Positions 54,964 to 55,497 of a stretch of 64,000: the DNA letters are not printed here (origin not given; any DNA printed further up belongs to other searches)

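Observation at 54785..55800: Tandem array of alternating subtype a/b small CxxC...CxxC zinc-ribbon proteins, with additional copies at 47978 and 53594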

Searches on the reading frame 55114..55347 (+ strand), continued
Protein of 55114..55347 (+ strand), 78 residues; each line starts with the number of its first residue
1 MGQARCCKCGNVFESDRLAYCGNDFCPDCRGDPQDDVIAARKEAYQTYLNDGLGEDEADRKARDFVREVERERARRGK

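Call 74: find_encoding_contigs(protein=P0024, flank=4000, max_places=2)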
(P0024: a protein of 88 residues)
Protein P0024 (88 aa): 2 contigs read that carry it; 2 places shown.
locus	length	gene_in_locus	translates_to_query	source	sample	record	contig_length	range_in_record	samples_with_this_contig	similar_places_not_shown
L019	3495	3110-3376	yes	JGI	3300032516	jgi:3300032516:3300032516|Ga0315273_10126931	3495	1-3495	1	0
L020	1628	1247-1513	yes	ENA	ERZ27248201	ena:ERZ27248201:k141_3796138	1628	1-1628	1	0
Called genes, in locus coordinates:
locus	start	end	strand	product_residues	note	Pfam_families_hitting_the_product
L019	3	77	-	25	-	?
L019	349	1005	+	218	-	PF00293:NUDIX, PF19368:WHD_AraR, PF21906:WHD_NrtR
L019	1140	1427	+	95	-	-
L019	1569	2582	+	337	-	PF03747:ADP_ribosyl_GH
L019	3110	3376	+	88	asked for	-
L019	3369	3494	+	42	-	?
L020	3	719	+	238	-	?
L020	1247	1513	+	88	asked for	-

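Call 75: find_encoding_contigs(protein=P0017, flank=4000, max_places=2)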
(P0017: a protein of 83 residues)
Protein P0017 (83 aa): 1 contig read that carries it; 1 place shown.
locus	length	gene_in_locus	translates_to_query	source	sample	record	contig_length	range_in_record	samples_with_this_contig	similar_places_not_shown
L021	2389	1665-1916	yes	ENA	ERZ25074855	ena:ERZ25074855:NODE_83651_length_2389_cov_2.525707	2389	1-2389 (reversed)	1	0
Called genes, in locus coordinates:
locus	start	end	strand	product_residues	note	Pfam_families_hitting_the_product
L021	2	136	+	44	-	?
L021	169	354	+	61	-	-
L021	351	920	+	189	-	-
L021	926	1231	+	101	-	-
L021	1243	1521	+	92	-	-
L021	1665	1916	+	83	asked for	-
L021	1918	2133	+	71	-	-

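Call 80: search_dna_similar(query=window:55114-55347:+, collection=phages, mode=protein, max_evalue=1, max_rows=10)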
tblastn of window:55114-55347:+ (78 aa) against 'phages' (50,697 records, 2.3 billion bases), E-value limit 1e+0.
No match.

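Call 82: search_dna_similar(query=window:55114-55347:+, collection=plasmids, mode=protein, max_evalue=1, max_rows=10)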
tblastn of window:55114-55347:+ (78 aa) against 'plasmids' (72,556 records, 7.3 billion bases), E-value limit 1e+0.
Records with a match: 12; places in all: 17; records where one place covers at least 80% of the query: 0.
Best place of each record, by identity: <60% 12.
By first word of the organism name: Sinorhizobium 5; Dinoroseobacter 2; Sagittula 1; Rhizobium 1; Roseivivax 1; Mameliella 1; Microvirga 1.
By predicted mobility (MOB-suite, as given by PLSDB): conjugative 7; non-mobilizable 5.
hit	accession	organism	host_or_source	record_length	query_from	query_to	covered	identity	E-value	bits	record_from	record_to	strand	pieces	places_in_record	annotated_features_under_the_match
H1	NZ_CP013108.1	Sinorhizobium americanum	Vachellia farnesiana,cell culture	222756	4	43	51%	42.9%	2e-1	36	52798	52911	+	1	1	none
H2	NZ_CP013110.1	Sinorhizobium americanum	Vachellia farnesiana,cell culture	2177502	4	43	51%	42.9%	2e-1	36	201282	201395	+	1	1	record has no annotation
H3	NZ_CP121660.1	Sinorhizobium terangae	Desmanthus virgatus,cell culture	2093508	4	43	51%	42.9%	2e-1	36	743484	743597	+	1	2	none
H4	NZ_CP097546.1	Dinoroseobacter shibae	Prorocentrum lima,pure culture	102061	4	43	51%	42.9%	2e-1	35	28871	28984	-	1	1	IS91 family transposase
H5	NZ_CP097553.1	Dinoroseobacter shibae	Alexandrium ostenfeldii,pure culture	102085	4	43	51%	42.9%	2e-1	35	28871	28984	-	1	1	IS91 family transposase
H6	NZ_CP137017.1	Sinorhizobium fredii GR64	Phaseolus vulgaris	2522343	4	43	51%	42.9%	3e-1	35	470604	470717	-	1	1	record has no annotation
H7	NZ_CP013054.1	Sinorhizobium americanum CCGM7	Phaseolus vulgaris,root nodules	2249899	4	43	51%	42.9%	3e-1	35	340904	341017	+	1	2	none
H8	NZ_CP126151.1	Sagittula sp. MA-2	Cell culture,Coastal seawater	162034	4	43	51%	42.9%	4e-1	35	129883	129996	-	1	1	IS91 family transposase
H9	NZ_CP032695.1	Rhizobium jaguaris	Calliandra grandiflora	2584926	4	43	51%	42.9%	4e-1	35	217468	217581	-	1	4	none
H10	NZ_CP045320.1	Roseivivax sp. THAF197b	pure culture,Surface of a polyethylene ...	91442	4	43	51%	42.9%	6e-1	35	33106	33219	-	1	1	IS91 family transposase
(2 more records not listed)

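Call 83: search_dna_similar(query=P0023, collection=phages, mode=protein, max_evalue=1, max_rows=10)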
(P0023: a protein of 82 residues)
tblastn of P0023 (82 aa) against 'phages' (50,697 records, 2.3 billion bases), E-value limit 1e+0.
No match.

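Call 84: search_protein_families(library=padloc, proteins=[window:55114-55347:+], max_evalue=0.01)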
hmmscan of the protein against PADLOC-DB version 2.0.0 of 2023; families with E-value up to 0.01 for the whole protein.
window:55114-55347:+ (78 aa): 0 families

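Call 90: search_protein_families(library=pfam, alignment_id=A3, max_evalue=0.1)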
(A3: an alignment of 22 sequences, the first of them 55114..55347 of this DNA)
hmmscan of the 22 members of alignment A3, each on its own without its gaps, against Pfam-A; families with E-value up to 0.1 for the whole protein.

A. member 1, window:55114-55347:+ (78 aa): 2 families
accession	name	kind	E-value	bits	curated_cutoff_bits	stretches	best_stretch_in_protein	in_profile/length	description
PF14319.11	Zn_Tnp_IS91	-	0.0038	17.6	26.3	1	4-43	39-76/90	Transposase zinc-binding domain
PF21834.1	DUF6894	-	0.068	13.8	24.1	0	24-46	10-32/69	Domain of unknown function (DUF6894)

B. families by the number of members that match (of 22 scanned): 44 families (the first 25 are shown)
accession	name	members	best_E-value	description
PF01155.25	HypA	9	0.00072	Hydrogenase/urease nickel incorporation, metallochaperone, hypA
PF24445.1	DUF7564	5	8.5e-05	Family of unknown function (DUF7564)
PF09723.15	Zn_ribbon_8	5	0.00035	Zinc ribbon domain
PF14319.11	Zn_Tnp_IS91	5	0.0038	Transposase zinc-binding domain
PF12773.13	DZR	4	0.0029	Double zinc ribbon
PF14260.11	zf-C4pol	3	0.0041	C4-type zinc-finger of DNA polymerase delta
PF08772.16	Zn_ribbon_NOB1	2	5.2e-05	Nin one binding (NOB1) Zn-ribbon like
PF07191.17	Zn_ribbon_6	2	0.0016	Double zinc ribbon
PF24455.1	DUF7571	2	0.0046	Family of unknown function (DUF7571)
PF00097.31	zf-C3HC4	2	0.012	Zinc finger, C3HC4 type (RING finger)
PF13717.11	Zn_ribbon_4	2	0.013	zinc-ribbon domain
PF18912.6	DZR_2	2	0.019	Double zinc ribbon domain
PF13920.12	zf-C3HC4_3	2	0.02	Zinc finger, C3HC4 type (RING finger)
PF16715.11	CDPS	2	0.049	Cyclodipeptide synthase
PF06827.20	zf-FPG_IleRS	1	4.4e-06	Zinc finger found in FPG and IleRS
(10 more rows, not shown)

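Call 97: find_encoding_contigs(protein=P0028, flank=6000, max_places=3)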
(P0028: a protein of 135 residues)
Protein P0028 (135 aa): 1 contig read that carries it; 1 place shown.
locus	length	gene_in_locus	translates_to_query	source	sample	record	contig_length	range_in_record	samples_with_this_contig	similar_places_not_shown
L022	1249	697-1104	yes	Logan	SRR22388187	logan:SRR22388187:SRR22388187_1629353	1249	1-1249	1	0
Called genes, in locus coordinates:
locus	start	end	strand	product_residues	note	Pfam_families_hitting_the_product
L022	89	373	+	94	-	-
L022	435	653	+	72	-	-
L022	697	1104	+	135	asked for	-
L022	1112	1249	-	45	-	?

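Call 104: predict_structure(alignment_id=A12)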
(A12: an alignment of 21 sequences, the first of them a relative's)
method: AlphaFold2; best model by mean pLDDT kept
length: 138 residues; sequences in the alignment: 21
mean_pLDDT: 87.0   pTM: 0.61
mean pLDDT of the five models: 87.0, 86.5, 86.0, 84.8, 84.6
residues with pLDDT >= 90: 71; 70-90: 53; 50-70: 12; < 50: 2
segments of 3 or more residues with pLDDT < 50: none
pLDDT, mean of each block of 10 residues (from residue 1): 86 87 85 86 97 97 91 70 84 75 75 93 97 97
secondary structure, 60 per line:
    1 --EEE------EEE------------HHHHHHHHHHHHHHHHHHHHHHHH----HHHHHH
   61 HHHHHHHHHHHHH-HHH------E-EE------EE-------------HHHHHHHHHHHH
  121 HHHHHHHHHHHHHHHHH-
elements in order: E3-5 E12-14 H27-50 H55-73 H109-137

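Call 109: search_protein_families(library=phrogs, proteins=[L008:8938-9357:+, L008:6172-6564:+, L008:6796-7146:+, L008:8264-8596:+, L008:8612-8938:+, L008:10541-10912:+, L008:11171-11491:+, L008:11703-12023:+, L021:351-920:+, L017:812-1294:+], max_evalue=0.01)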
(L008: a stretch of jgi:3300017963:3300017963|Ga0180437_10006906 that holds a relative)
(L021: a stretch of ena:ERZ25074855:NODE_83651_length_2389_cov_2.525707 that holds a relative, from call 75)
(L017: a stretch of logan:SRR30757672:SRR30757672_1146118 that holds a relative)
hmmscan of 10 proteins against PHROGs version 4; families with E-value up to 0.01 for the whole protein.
L008:8938-9357:+ (139 aa): 2 families
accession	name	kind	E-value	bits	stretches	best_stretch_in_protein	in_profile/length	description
phrog_761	-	other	0.0019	18.9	1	5-40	23-62/362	thymidylate kinase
phrog_4581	-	head and packaging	0.0027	18.2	1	1-23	124-146/395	terminase small subunit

L008:6172-6564:+ (130 aa): 0 families

L008:6796-7146:+ (116 aa): 0 families

L008:8264-8596:+ (110 aa): 0 families

L008:8612-8938:+ (108 aa): 0 families

L008:10541-10912:+ (123 aa): 0 families

L008:11171-11491:+ (106 aa): 0 families

L008:11703-12023:+ (106 aa): 0 families

L021:351-920:+ (189 aa): 1 family
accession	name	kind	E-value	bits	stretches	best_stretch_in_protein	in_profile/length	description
phrog_23852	-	unknown function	0.00028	22.3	0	52-82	35-65/70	-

L017:812-1294:+ (160 aa): 2 families
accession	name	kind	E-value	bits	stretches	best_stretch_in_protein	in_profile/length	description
phrog_35913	-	unknown function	2.9e-15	57.8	1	66-158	14-103/111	-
phrog_31354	-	unknown function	4.2e-12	47.1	1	62-157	11-112/113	-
